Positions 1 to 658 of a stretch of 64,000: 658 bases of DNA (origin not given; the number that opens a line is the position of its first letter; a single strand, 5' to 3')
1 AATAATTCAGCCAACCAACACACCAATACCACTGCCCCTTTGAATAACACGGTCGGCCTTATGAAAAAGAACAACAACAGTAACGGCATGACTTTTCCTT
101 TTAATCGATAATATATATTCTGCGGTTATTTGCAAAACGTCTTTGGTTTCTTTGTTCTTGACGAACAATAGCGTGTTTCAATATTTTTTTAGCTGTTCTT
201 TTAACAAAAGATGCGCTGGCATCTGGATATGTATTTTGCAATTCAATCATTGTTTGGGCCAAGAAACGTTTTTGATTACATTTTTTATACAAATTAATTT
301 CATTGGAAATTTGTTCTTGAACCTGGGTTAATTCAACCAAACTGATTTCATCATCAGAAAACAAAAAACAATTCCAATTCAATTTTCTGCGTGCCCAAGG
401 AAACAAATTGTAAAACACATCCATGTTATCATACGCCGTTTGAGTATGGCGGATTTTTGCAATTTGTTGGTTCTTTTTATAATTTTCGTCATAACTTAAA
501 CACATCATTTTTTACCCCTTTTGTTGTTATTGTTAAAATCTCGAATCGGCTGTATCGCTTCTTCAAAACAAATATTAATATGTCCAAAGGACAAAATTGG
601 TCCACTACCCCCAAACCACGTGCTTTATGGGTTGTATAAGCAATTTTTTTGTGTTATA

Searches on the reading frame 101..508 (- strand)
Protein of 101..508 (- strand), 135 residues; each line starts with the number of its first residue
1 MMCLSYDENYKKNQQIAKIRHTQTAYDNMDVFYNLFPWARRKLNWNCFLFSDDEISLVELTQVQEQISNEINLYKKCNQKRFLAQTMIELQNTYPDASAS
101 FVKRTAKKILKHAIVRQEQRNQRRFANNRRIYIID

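Call 8: search_protein_families(library=pfam, proteins=[window:101-508:-], max_evalue=0.01)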
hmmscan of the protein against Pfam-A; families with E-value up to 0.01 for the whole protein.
window:101-508:- (135 aa): 1 family
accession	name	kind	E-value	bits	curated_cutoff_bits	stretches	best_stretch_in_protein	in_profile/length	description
PF10056.14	DUF2293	-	0.00026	21.5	25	0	16-29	46-59/85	Uncharacterized conserved protein (DUF2293)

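Call 9: search_protein_families(library=padloc, proteins=[window:101-508:-], max_evalue=0.01)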
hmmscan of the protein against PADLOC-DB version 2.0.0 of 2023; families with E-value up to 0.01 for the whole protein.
window:101-508:- (135 aa): 0 families

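Call 15: find_encoding_contigs(protein=window:101-508:-, flank=10000, max_places=4)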
Protein window:101-508:- (135 aa): 12 contigs read that carry it; 4 places shown.
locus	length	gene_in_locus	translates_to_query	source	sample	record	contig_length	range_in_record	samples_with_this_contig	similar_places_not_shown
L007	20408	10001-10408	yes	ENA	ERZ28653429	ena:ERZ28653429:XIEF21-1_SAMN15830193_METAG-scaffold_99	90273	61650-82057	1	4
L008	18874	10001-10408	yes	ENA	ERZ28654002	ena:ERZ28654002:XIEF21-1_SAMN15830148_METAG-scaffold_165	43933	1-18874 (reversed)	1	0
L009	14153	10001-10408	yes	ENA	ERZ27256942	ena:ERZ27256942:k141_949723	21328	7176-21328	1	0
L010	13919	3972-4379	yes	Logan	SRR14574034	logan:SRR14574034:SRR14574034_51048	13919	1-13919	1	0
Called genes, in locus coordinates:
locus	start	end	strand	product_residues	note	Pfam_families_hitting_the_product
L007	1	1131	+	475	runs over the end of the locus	PF13476:AAA_23 (weak), PF13555:AAA_29 (faint), PF00005:ABC_tran, PF05729:NACHT (faint), PF13173:AAA_14 (faint), PF13175:AAA_15 (faint), PF13304:AAA_21 (faint), PF00005:ABC_tran, +3 more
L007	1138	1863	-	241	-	PF13637:Ank_4 (faint), PF00023:Ank (faint), PF12796:Ank_2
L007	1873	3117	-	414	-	PF00753:Lactamase_B (weak), PF13483:Lactamase_B_3 (weak), PF23023:Anti-Pycsar_Apyc1 (faint), PF12706:Lactamase_B_2, PF16661:Lactamase_B_6 (faint), PF07521:RMMBL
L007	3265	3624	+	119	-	PF00719:Pyrophosphatase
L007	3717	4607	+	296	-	PF01580:FtsK_SpoIIIE, PF01935:DUF87, PF01637:ATPase_2 (weak)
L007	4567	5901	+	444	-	PF09903:DUF2130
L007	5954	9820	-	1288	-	-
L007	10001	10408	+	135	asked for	-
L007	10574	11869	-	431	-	PF00012:HSP70, PF06723:MreB_Mbl (weak), PF00012:HSP70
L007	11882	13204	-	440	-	-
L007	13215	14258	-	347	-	-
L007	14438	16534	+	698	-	PF24883:NPHP3_N (faint), PF00910:RNA_helicase (faint), PF02367:TsaE (faint), PF13173:AAA_14 (faint), PF13238:AAA_18 (faint), PF13521:AAA_28 (faint), PF00004:AAA, PF00004:AAA, +7 more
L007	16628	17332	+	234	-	-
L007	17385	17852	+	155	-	-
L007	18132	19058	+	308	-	-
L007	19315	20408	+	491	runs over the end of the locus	-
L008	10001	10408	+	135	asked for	-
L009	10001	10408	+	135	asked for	-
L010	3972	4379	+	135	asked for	-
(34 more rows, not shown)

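Call 17: search_protein_families(library=pfam, proteins=[L007:10574-11869:-, L007:11882-13204:-, L007:13215-14258:-, L007:14438-16534:+, L007:16628-17332:+, L007:17385-17852:+, L007:18132-19058:+, L007:19315-20406:+], max_evalue=0.01)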
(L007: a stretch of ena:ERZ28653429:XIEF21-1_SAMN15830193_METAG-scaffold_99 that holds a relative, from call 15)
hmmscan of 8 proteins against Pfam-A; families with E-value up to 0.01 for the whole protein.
L007:10574-11869:- (431 aa): 4 families
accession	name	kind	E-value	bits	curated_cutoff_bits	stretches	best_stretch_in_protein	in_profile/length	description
PF00012.26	HSP70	-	9.3e-27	93.9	20.6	2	301-426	241-372/599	Hsp70 protein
PF06723.19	MreB_Mbl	-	3.6e-12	46.2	27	2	150-232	107-184/327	MreB/Mbl protein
PF14450.12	FtsA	-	4.2e-05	24.4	31.8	0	194-233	2-38/127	Cell division protein FtsA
PF06277.17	EutA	-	0.0015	17.9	27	0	186-226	139-176/475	Ethanolamine utilisation protein EutA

L007:11882-13204:- (440 aa): 0 families

L007:13215-14258:- (347 aa): 2 families
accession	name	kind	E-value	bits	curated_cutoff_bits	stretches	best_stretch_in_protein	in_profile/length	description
PF13280.12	WYL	-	4.6e-05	23.8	21.8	1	169-229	4-68/70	WYL domain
PF25583.1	WCX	-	7e-05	23.5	23.9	1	289-340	22-74/76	WCX domain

L007:14438-16534:+ (698 aa): 32 families (the best 25 are shown)
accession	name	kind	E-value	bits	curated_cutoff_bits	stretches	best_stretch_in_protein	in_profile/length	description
PF00004.35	AAA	-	2.7e-41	141.5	21.2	2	480-600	1-128/131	ATPase family associated with various cellular activities (AAA)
PF00910.28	RNA_helicase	-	1.9e-09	38.4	21.5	1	252-335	1-86/105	RNA helicase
PF07728.20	AAA_5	-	1.3e-08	35.4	22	2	251-274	1-25/139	AAA domain (dynein-related subfamily)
PF13238.12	AAA_18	-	2.2e-08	35.1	29.4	1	481-520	2-34/128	AAA domain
PF05496.18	RuvB_N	-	9e-08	32.5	27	1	233-313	17-92/159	Holliday junction DNA helicase RuvB P-loop domain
PF01695.23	IstB_IS21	-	9.1e-08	32.3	24.1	1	201-273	43-116/238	IstB-like ATP binding protein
PF02367.23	TsaE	-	1.6e-07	31.7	26.6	1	458-503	2-47/128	Threonylcarbamoyl adenosine biosynthesis protein TsaE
PF20720.3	nSTAND3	-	9.9e-07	29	27.2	1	236-314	4-74/155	Novel STAND NTPase 3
PF13191.12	AAA_16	-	1.2e-06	29.6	32.6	0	248-275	24-51/167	AAA ATPase domain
PF13401.12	AAA_22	-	1.4e-06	29.1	27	0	479-502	7-33/130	AAA domain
PF24883.2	NPHP3_N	-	3.8e-06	27.6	24.8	0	251-271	24-44/164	Nephrocystin 3, N-terminal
PF13479.12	AAA_24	-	4.2e-06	27.2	27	0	478-499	3-24/195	AAA domain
PF13521.12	AAA_28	-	9.2e-06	26.4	27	0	481-527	3-49/164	AAA domain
PF13173.12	AAA_14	-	1.1e-05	25.9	27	0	252-325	5-82/129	AAA domain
PF13671.12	AAA_33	-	2.1e-05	25.3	27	0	482-510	4-32/143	AAA domain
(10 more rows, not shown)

L007:16628-17332:+ (234 aa): 0 families

L007:17385-17852:+ (155 aa): 1 family
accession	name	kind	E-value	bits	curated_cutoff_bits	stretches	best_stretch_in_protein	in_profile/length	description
PF13128.11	DUF3954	-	0.0082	16.4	23.7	0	127-144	7-24/49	Protein of unknown function (DUF3954)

L007:18132-19058:+ (308 aa): 5 families
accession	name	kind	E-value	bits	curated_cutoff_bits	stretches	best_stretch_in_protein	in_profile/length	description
PF01442.23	Apolipoprotein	-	6.2e-05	23.2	90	0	52-183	9-140/190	Apolipoprotein A1/A4/E domain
PF07889.17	DUF1664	-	0.00018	22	34.6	0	188-250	41-102/124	Protein of unknown function (DUF1664)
PF04513.17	Baculo_PEP_C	-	0.00087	19.8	38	0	87-178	28-120/140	Baculovirus polyhedron envelope protein, PEP, C terminus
PF23991.1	DUF7310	-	0.0069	17.3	40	0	177-224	16-62/83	Coiled-coil region of unknown function (DUF7310)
PF07921.17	Fibritin_C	-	0.0071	16.9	21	0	85-116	2-33/93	Fibritin C-terminal region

L007:19315-20406:+ (364 aa): 1 family
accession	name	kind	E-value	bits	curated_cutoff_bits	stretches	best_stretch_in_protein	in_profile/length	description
PF18335.7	SH3_13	-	0.00016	21.8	41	0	158-170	38-50/65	ATP-dependent RecD-like DNA helicase SH3 domain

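Call 18: search_protein_families(library=padloc, proteins=[L007:10574-11869:-, L007:11882-13204:-, L007:13215-14258:-, L007:14438-16534:+, L007:16628-17332:+, L007:17385-17852:+, L007:18132-19058:+, L007:19315-20406:+], max_evalue=0.01)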
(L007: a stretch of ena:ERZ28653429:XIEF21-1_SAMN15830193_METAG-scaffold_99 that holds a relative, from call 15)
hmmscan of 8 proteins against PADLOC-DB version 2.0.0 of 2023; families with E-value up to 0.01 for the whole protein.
L007:10574-11869:- (431 aa): 1 family
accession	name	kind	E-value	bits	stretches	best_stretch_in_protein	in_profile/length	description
PDLC04731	PDC-M61B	-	2.3e-10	37.8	1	187-216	345-371/588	-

L007:11882-13204:- (440 aa): 0 families

L007:13215-14258:- (347 aa): 3 families
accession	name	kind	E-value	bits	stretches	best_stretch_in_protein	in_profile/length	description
PDLC01652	WYL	-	5.3e-17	60.6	1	168-340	20-160/162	"CAS-I,CAS-II,CAS-III,CAS-IV,CAS-V,CAS-VI; associated_signaling"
PDLC01457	WYL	-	2.1e-11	41.8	1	51-330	26-229/229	"CAS-I,CAS-II,CAS-III,CAS-IV,CAS-V,CAS-VI; associated_signaling"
PDLC01766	Cas3c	-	1.3e-08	31.5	1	170-334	139-305/1009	-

L007:14438-16534:+ (698 aa): 10 families
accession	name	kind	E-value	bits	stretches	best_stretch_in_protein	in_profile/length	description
PDLC02196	IetA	-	2.3e-34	117.5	3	462-630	110-279/374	-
PDLC02195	IetA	-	5.1e-31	106.3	3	456-619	119-282/395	-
PDLC04232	IetA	-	3.9e-29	100.1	1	480-620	119-262/330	-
PDLC04231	IetA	-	1e-19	69.4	1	476-602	116-245/262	-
PDLC00914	TRIP13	-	4.2e-13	47.4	1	480-617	73-231/302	TRIP13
PDLC03838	DolB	-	5.6e-09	33.7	2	235-271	152-188/375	-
PDLC00915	TRIP13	-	6.9e-09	33.5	1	481-555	67-153/302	TRIP13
PDLC04140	mad8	-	1.4e-06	26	1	249-275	27-53/314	mads_8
PDLC01995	RtcR_PspF2--CARF_AAA_HTH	-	0.0016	15.7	0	220-272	161-213/481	-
PDLC04789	PDC-S01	-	0.0023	15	0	243-317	10-85/375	-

L007:16628-17332:+ (234 aa): 0 families

L007:17385-17852:+ (155 aa): 0 families

L007:18132-19058:+ (308 aa): 4 families
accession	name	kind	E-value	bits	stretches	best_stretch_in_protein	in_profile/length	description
PDLC00553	JetC2|JetC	-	0.00012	18.1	1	66-239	890-1069/1361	DUF3584 domain; MukB-like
PDLC00637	ZorA2|ZorA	-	0.0058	13.5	0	153-250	241-338/420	MotA/ExbB/TolQ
PDLC03861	LmuB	-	0.0074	12.2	1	54-223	836-1000/1213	-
PDLC00006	DruC1|DruC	-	0.0083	12.6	0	64-272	181-382/626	Unknown function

L007:19315-20406:+ (364 aa): 0 families

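Call 29: search_solved_structures(query=L007:13215-14258:-, max_evalue=1, show_alignments=2)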
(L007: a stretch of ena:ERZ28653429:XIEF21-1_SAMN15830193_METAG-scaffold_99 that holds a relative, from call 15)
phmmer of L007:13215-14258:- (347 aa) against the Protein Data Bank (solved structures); distinct sequences matched with E-value up to 1: 5.
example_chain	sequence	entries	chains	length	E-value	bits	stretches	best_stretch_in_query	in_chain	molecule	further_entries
9cu3_B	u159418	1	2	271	1.2e-15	60.7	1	95-333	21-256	WYL domain-containing protein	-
9pfq_Q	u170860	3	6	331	1.7e-15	60.2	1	94-332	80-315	WYL domain-containing protein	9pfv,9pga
8tp8_A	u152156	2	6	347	1.9e-15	60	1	94-332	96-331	DeoR-family transcriptional regulator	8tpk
7u02_B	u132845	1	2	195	5.1e-13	52.1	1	187-333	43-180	WYL domain-containing protein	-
7tzv_A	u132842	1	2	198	5.3e-13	52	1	187-333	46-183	WYL domain-containing protein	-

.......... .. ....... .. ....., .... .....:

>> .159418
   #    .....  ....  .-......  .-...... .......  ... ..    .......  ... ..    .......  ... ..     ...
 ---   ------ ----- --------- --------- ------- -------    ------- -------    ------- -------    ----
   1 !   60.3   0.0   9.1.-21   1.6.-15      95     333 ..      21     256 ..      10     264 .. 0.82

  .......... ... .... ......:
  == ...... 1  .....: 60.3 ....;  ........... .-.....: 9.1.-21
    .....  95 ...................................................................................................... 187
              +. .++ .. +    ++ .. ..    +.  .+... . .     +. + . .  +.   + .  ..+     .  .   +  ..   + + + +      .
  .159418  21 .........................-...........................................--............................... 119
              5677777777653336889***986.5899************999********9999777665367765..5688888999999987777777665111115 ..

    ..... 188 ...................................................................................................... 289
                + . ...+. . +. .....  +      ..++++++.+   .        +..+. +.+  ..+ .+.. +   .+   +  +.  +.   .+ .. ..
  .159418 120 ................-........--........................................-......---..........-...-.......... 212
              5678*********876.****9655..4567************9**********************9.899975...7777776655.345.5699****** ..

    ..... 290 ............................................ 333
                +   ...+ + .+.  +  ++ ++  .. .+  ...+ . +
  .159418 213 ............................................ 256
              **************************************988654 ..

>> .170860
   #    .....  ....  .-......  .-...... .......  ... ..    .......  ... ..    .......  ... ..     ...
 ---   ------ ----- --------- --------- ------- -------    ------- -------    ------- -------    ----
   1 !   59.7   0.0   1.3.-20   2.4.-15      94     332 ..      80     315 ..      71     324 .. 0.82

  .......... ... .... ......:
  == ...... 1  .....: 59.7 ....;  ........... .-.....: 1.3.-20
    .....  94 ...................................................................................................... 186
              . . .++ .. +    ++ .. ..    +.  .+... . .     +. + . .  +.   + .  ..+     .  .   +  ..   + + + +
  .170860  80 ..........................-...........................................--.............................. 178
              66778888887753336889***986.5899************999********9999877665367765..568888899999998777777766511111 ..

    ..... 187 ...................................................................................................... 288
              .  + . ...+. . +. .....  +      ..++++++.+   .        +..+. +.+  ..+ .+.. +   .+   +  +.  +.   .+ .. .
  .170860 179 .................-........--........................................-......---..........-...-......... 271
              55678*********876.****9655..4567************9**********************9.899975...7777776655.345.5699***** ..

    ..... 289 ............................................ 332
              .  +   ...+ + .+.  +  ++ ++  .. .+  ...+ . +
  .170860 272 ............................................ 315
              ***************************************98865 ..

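Call 37: search_protein_families(library=ncbifam, proteins=[window:101-508:-, L007:10574-11869:-, L007:11882-13204:-, L007:13215-14258:-, L007:14438-16534:+, L007:16628-17332:+], max_evalue=0.001)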
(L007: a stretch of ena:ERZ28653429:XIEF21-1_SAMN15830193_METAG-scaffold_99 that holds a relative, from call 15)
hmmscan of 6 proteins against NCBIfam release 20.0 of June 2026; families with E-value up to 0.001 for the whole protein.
window:101-508:- (135 aa): 0 families

L007:10574-11869:- (431 aa): 14 families
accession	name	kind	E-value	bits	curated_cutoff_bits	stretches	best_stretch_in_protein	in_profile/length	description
NF008673.0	PRK11678.1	equivalog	5.5e-61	206.8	331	1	46-429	73-448/450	molecular chaperone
TIGR01991.1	HscA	equivalog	9.2e-26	90.5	708.55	2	310-429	243-362/600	Fe-S protein assembly chaperone HscA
NF001413.0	PRK00290.1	equivalog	2e-25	89.2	648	2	7-233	6-229/625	molecular chaperone DnaK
TIGR02350.1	prok_dnaK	equivalog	2.7e-25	88.8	822.55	2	7-232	4-227/596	molecular chaperone DnaK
NF003520.0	PRK05183.1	subfamily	2.2e-22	79.3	620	2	314-429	267-382/621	Fe-S protein assembly chaperone HscA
NF002399.0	PRK01433.1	equivalog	9.6e-21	74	743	2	3-230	19-235/595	Fe-S protein assembly chaperone HscA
NF009947.0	PRK13411.1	equivalog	1.8e-18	66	1002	2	96-232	100-230/662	molecular chaperone DnaK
NF009946.0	PRK13410.1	equivalog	1.2e-17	63.4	1019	2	319-413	261-361/669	molecular chaperone DnaK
TIGR00904.1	mreB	subfamily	6.9e-11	41.8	365.75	1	153-232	115-189/334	MreB/Mrl family cell shape determining protein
NF010539.0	PRK13927.1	subfamily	4.7e-10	38.9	293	1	154-233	117-191/339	rod shape-determining protein MreB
NF010540.1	PRK13929.1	exception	6.4e-07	28.8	515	1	152-232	114-189/334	rod-share determining protein MreBH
NF053558.1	BeeR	equivalog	3.9e-06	26.1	530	1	112-233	84-201/349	BeeR family actin-like protein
NF011660.0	PRK15080.1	equivalog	4e-05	22.9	182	0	151-207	109-158/277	ethanolamine utilization protein EutJ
TIGR01174.1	ftsA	equivalog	8.4e-05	21.8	175.85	0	328-403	261-337/371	cell division protein FtsA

L007:11882-13204:- (440 aa): 0 families

L007:13215-14258:- (347 aa): 0 families

L007:14438-16534:+ (698 aa): 36 families (the best 25 are shown)
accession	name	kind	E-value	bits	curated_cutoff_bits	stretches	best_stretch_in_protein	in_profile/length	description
NF042959.1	IteA_antiphage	equivalog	1.4e-29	103.4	510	1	464-619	115-270/367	anti-phage ATPase IteA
NF003229.0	PRK04195.1-5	equivalog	5.5e-22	78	280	2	473-616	40-177/413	replication factor C large subunit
NF041006.2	cell_div_CdvC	equivalog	1.2e-20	73.7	650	2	481-632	138-299/370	cell division protein CdvC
TIGR01243.1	CDC48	subfamily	2.2e-17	62.6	802.65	1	480-697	490-709/733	CDC48 family AAA ATPase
NF003069.1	PRK03992.1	subfamily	2.7e-16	59.7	500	1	481-611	169-307/379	proteasome-activating nucleotidase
TIGR01242.2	TIGR01242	subfamily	2.1e-14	53.3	500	1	480-611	151-290/362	proteasome-activating nucleotidase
TIGR03689.1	pup_AAA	equivalog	2.1e-13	49.8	504.75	1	480-623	219-384/512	proteasome ATPase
NF047747.1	PrtsmActNtasePan2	equivalog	1.7e-12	47.3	700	1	481-632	189-349/397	proteasome-activating nucleotidase Pan2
NF047748.1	PrtsmActNtasePan1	equivalog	5.9e-12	45.3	750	1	480-612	185-325/405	proteasome-activating nucleotidase Pan1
NF003226.0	PRK04195.1-1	equivalog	1.9e-11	43.6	588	2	458-598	21-155/405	replication factor C large subunit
TIGR01241.2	FtsH_fam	equivalog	5.1e-11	42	600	1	481-599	199-327/598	ATP-dependent zinc metalloprotease FtsH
NF003230.0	PRK04195.1-6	equivalog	5.1e-10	38.6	441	1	467-611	30-166/494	replication factor C large subunit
TIGR03922.1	T7SS_EccA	equivalog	5.7e-10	38.4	466.65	1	480-579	315-419/557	type VII secretion AAA-ATPase EccA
TIGR02928.1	TIGR02928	subfamily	1.3e-09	37.4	181.3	1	216-301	8-99/366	orc1/cdc6 family replication initiation protein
NF038214.1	IS21_help_AAA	equivalog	2e-08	34.2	200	0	200-273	40-114/232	IS21-like element helper ATPase IstB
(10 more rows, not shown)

L007:16628-17332:+ (234 aa): 0 families

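Call 40: find_homologous_proteins(query=L007:13215-14258:-, max_evalue=0.00001)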
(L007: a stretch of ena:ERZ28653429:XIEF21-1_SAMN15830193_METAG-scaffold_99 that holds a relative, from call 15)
Query L007:13215-14258:- (347 aa): 14 proteins with E <= 0.00001 among 1498 candidates.
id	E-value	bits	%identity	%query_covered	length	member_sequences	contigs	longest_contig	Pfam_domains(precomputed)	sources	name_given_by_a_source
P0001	6.4e-227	770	97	100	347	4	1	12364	-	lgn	-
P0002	5.0e-203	692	87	100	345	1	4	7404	PF25583.2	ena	-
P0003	2.4e-194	663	85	100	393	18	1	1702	PF25583.2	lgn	-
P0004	1.5e-131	457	61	100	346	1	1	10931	PF13280.13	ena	-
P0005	2.1e-82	295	44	99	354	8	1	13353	PF13280.13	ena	-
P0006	2.8e-82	295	44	99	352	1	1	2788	PF13280.13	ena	-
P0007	1.5e-81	292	42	99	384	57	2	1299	PF13280.13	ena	-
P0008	2.0e-81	292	44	100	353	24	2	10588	PF13280.13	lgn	-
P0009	2.1e-78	282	42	100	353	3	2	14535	-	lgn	-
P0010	3.0e-78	281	42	99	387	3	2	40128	-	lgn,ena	-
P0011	2.4e-77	278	43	99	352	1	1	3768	-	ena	-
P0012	5.4e-76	274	43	99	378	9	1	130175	PF13280.13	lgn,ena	-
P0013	1.0e-71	260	40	99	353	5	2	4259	-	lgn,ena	-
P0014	3.1e-69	252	40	100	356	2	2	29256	PF13280.13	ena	-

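Call 41: find_encoding_contigs(protein=P0012, flank=10000, max_places=2)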
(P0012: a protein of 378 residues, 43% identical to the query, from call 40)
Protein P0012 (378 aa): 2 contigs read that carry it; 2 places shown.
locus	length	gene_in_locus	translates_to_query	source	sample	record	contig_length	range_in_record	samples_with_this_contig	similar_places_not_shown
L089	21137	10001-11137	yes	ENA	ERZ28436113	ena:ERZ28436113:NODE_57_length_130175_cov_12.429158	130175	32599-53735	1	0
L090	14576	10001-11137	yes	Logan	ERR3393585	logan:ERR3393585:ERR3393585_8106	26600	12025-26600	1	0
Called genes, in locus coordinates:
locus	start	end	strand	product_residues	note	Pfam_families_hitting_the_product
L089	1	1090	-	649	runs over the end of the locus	PF00270:DEAD, PF00580:UvrD-helicase, PF13086:AAA_11 (weak), PF13245:AAA_19, PF13604:AAA_30, PF05127:NAT10_TcmA_helicase, PF09848:SLFN-g3_helicase (weak), PF13538:UvrD_C_2, +5 more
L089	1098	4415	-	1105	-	PF00580:UvrD-helicase, PF01443:Viral_helicase1 (faint), PF13245:AAA_19, PF13361:UvrD_C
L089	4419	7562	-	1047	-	PF04257:RecC_N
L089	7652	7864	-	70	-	-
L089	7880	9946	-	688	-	PF24883:NPHP3_N (faint), PF13173:AAA_14 (faint), PF05673:DUF815 (faint), PF02367:TsaE (faint), PF05496:RuvB_N (faint), PF13191:AAA_16 (faint), PF00004:AAA, PF00004:AAA, +9 more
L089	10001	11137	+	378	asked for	PF13280:WYL (weak)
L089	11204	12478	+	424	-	PF00012:HSP70, PF06723:MreB_Mbl (weak), PF00012:HSP70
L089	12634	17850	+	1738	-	PF07699:Ephrin_rec_like (weak), PF09479:Flg_new (weak)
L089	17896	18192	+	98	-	-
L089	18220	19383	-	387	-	PF00890:FAD_binding_2, PF01266:DAO (faint), PF03486:HI0933_like, PF07992:Pyr_redox_2 (faint), PF12831:FAD_oxidored, PF13738:Pyr_redox_3 (faint), PF22780:HI0933_like_1st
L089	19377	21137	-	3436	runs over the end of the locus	PF09479:Flg_new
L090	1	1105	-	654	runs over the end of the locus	PF00270:DEAD, PF00580:UvrD-helicase, PF13086:AAA_11 (weak), PF13245:AAA_19, PF13604:AAA_30, PF05127:NAT10_TcmA_helicase, PF09848:SLFN-g3_helicase (weak), PF13538:UvrD_C_2, +5 more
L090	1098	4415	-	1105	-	PF00580:UvrD-helicase, PF01443:Viral_helicase1 (faint), PF13245:AAA_19, PF13361:UvrD_C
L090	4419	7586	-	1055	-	PF04257:RecC_N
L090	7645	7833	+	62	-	-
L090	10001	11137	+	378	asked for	PF13280:WYL (weak)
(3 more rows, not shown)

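Call 42: find_encoding_contigs(protein=P0004, flank=10000, max_places=2)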
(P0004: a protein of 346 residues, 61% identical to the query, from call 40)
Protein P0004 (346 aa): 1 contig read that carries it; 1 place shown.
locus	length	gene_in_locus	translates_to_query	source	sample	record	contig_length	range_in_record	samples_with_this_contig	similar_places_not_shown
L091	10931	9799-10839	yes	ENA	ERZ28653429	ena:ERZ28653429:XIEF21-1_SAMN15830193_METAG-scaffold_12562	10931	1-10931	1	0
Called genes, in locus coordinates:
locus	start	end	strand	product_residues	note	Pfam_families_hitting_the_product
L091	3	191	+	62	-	?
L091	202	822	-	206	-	-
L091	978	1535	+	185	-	PF00462:Glutaredoxin (weak)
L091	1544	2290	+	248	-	PF02674:Colicin_V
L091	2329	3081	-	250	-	PF01636:APH (faint)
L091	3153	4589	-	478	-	PF12796:Ank_2, PF13857:Ank_5 (faint), PF00023:Ank (faint), PF13606:Ank_3 (faint), PF13637:Ank_4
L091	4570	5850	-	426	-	PF00753:Lactamase_B, PF13483:Lactamase_B_3 (weak), PF23023:Anti-Pycsar_Apyc1 (faint), PF12706:Lactamase_B_2, PF07521:RMMBL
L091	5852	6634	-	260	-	-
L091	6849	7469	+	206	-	PF00300:His_Phos_1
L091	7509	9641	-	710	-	PF13173:AAA_14 (faint), PF02367:TsaE (faint), PF05496:RuvB_N (faint), PF13191:AAA_16 (faint), PF00004:AAA, PF00910:RNA_helicase (faint), PF07728:AAA_5 (faint), PF00004:AAA, +4 more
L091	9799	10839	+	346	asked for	PF13280:WYL (weak)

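Call 43: find_encoding_contigs(protein=P0014, flank=10000, max_places=2)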
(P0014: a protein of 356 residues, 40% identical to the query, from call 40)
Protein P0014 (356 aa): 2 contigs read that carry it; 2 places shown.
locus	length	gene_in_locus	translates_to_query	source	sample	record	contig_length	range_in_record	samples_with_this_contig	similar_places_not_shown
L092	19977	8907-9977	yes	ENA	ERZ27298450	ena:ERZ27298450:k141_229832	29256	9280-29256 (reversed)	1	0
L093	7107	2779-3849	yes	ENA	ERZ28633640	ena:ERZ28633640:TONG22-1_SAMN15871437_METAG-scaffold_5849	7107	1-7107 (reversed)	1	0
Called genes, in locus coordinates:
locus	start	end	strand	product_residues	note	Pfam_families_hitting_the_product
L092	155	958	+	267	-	-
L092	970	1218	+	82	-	-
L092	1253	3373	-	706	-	PF01170:UPF0020 (faint), PF01555:N6_N4_Mtase (faint)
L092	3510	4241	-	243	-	PF15515:MvaI_BcnI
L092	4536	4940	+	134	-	-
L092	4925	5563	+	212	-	PF16263:DUF4917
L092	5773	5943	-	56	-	-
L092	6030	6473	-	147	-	PF22522:DUF6998 (weak)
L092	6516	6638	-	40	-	-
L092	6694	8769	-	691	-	PF24883:NPHP3_N (faint), PF13401:AAA_22 (faint), PF05496:RuvB_N (faint), PF01078:Mg_chelatase (faint), PF02367:TsaE (faint), PF05673:DUF815 (faint), PF00004:AAA, PF00004:AAA, +9 more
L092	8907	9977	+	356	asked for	PF13280:WYL (faint)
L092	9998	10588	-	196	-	PF13392:HNH_3 (weak)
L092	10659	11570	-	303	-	PF03279:Lip_A_acyltrans (faint)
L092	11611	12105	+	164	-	-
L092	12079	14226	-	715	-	-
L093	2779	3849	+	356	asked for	PF13280:WYL (faint)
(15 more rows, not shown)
